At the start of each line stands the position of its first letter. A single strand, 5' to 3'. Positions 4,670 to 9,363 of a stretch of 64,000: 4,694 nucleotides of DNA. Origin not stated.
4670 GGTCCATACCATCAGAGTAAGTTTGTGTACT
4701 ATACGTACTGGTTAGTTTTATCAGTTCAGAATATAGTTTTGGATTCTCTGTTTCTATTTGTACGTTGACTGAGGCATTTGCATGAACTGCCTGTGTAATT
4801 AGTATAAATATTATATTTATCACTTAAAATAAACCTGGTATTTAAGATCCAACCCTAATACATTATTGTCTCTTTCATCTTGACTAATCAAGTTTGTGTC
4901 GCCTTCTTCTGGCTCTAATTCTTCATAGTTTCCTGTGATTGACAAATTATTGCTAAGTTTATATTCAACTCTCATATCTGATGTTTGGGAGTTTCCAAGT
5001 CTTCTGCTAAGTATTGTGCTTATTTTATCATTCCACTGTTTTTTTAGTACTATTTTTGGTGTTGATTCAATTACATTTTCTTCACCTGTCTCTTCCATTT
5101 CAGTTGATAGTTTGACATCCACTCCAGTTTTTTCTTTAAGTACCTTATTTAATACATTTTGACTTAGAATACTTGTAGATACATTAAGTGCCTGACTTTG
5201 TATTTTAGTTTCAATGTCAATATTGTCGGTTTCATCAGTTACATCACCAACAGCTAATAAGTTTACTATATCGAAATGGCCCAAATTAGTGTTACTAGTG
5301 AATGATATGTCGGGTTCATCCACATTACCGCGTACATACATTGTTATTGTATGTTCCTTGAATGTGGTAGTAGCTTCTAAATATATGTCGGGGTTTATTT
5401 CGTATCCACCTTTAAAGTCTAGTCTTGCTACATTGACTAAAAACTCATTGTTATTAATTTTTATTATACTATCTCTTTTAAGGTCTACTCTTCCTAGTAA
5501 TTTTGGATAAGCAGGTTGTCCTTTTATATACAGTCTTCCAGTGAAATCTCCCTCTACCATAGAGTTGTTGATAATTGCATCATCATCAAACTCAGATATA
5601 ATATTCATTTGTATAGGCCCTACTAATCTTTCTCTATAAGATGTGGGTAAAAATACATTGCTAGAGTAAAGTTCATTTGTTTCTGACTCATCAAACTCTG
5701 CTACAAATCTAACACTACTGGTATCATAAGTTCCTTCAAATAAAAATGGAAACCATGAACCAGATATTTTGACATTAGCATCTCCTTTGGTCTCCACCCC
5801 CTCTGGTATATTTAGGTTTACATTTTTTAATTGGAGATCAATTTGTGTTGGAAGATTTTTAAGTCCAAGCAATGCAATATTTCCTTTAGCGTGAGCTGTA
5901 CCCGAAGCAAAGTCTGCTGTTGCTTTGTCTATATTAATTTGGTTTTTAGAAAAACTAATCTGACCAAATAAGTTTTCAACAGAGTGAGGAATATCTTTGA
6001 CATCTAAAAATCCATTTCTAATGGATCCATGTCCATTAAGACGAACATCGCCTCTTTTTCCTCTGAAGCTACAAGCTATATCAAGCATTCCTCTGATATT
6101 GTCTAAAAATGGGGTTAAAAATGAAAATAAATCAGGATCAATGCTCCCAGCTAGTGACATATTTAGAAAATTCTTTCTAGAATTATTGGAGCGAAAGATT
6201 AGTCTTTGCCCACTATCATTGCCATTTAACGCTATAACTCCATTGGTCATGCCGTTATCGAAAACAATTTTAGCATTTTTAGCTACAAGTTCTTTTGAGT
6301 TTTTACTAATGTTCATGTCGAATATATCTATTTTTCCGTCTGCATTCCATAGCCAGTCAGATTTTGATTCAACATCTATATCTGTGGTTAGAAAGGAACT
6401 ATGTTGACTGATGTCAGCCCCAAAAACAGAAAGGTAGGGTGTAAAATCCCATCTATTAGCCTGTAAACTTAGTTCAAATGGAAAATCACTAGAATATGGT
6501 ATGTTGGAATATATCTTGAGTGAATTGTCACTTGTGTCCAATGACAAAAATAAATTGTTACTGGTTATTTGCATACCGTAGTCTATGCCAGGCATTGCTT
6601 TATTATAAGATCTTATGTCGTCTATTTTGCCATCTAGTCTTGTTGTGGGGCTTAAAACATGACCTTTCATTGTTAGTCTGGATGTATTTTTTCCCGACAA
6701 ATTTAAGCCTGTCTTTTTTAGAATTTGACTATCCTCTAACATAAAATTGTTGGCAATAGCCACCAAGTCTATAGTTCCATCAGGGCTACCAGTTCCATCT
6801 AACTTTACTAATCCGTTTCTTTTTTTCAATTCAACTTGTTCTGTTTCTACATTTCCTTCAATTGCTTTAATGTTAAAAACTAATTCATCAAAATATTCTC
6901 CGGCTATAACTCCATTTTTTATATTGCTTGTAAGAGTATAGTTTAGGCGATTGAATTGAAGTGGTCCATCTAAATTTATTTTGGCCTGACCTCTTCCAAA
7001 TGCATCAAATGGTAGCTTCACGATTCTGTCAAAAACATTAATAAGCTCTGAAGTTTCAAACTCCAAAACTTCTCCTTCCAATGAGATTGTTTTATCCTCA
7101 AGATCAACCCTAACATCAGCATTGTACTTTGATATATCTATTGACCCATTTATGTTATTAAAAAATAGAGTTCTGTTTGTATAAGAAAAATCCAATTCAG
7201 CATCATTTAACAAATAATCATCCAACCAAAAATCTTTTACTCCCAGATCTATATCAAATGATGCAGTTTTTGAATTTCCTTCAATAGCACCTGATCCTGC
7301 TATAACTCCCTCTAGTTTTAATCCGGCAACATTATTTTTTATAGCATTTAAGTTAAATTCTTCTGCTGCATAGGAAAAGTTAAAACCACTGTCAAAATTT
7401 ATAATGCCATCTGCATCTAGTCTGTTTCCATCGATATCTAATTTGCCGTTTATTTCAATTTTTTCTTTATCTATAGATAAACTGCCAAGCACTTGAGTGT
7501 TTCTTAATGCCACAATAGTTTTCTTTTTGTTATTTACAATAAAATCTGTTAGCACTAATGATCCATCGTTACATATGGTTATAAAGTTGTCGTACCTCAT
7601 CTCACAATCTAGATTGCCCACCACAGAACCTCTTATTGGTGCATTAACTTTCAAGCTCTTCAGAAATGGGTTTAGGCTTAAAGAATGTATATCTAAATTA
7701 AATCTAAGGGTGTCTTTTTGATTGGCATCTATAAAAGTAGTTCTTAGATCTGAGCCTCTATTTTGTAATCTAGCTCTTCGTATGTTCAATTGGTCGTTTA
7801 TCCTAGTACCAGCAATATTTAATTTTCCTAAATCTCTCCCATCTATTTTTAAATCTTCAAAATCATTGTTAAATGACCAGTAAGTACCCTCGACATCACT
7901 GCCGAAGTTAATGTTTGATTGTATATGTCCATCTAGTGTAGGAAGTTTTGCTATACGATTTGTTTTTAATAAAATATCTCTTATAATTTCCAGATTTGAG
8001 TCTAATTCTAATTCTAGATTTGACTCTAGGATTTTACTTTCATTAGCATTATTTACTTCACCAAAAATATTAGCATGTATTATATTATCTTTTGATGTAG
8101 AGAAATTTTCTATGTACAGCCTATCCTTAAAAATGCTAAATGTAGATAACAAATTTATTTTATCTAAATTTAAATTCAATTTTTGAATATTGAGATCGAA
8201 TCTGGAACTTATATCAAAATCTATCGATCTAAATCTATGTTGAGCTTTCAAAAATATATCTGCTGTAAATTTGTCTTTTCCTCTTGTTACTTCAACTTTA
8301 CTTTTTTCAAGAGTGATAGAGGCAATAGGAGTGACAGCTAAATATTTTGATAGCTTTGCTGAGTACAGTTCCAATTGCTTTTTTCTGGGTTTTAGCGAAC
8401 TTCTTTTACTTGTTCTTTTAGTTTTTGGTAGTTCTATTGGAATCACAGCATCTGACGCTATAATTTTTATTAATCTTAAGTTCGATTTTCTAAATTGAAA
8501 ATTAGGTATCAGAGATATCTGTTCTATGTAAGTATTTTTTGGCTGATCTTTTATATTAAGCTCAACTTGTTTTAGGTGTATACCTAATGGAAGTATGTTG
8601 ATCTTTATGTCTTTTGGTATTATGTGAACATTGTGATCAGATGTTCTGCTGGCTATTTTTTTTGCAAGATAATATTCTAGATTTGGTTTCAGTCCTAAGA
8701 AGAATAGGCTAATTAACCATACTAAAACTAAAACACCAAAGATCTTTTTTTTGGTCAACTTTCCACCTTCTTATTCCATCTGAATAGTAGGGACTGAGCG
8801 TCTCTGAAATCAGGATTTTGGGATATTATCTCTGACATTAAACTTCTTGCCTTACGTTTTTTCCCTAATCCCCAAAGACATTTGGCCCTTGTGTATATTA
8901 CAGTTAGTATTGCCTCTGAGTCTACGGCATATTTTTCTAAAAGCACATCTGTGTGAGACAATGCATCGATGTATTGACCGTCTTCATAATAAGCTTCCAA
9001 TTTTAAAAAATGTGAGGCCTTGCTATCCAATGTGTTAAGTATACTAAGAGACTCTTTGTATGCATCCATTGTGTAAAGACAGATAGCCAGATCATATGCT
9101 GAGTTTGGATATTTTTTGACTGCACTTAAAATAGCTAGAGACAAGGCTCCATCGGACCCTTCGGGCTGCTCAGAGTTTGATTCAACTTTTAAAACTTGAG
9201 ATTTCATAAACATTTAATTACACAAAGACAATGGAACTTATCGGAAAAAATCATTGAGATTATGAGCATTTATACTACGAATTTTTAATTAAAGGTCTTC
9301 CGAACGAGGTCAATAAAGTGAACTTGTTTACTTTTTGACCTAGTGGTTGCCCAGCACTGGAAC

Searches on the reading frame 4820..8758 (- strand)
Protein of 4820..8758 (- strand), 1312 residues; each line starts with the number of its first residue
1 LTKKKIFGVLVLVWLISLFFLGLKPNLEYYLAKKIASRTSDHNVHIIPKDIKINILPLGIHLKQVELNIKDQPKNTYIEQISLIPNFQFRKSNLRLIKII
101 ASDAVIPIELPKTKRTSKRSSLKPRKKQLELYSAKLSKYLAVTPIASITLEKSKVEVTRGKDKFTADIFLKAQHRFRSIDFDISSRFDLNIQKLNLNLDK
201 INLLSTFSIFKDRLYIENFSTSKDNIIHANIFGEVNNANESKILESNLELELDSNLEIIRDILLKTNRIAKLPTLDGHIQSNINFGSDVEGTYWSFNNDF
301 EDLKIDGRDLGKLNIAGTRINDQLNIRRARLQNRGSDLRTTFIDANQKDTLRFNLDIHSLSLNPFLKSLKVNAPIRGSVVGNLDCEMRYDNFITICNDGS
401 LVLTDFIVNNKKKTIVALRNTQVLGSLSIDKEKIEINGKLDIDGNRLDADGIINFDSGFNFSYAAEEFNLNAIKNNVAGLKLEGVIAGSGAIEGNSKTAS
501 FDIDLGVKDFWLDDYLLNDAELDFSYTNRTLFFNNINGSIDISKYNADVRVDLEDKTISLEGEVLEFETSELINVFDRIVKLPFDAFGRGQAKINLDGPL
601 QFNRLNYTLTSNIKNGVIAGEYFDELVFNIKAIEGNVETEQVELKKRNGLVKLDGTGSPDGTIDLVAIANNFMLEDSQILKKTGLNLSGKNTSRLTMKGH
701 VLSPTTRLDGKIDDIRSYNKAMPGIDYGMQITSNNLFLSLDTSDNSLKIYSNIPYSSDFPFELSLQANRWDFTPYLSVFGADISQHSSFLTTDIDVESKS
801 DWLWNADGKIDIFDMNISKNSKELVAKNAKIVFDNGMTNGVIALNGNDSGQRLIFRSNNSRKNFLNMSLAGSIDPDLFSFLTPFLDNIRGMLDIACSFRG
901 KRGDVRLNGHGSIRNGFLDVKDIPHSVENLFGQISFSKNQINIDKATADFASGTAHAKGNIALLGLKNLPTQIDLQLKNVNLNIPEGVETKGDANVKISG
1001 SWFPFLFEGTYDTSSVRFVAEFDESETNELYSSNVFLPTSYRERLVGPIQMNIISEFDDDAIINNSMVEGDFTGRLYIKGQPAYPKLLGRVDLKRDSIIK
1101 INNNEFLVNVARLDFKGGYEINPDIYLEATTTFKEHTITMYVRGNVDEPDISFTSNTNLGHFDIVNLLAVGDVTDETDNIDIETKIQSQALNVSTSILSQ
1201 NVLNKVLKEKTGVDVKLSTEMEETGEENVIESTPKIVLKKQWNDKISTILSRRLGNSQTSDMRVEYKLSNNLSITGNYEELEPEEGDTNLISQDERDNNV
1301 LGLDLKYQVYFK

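Call 65: search_protein_families(library=pfam, proteins=[window:4820-8758:-], max_evalue=0.000001)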
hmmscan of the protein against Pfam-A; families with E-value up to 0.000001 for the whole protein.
window:4820-8758:- (1312 aa): 1 family
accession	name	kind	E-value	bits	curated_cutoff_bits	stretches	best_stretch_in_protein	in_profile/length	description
PF04357.19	TamB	-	5e-28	98.9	22.4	1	950-1294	7-370/381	TamB, inner membrane protein subunit of TAM complex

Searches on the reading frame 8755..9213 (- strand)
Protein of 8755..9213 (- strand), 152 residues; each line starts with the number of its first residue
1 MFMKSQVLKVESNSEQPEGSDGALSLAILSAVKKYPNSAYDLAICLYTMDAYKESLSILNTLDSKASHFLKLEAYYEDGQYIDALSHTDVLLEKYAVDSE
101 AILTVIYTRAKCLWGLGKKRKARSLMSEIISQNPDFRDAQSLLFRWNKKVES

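Call 65: search_protein_families(library=pfam, proteins=[window:8755-9213:-], max_evalue=0.000001)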
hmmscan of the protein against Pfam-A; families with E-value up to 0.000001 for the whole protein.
window:8755-9213:- (152 aa): 1 family
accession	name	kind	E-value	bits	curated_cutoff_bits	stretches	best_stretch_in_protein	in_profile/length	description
PF14559.12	TPR_19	-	3.6e-08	34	25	0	77-143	3-65/68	Tetratricopeptide repeat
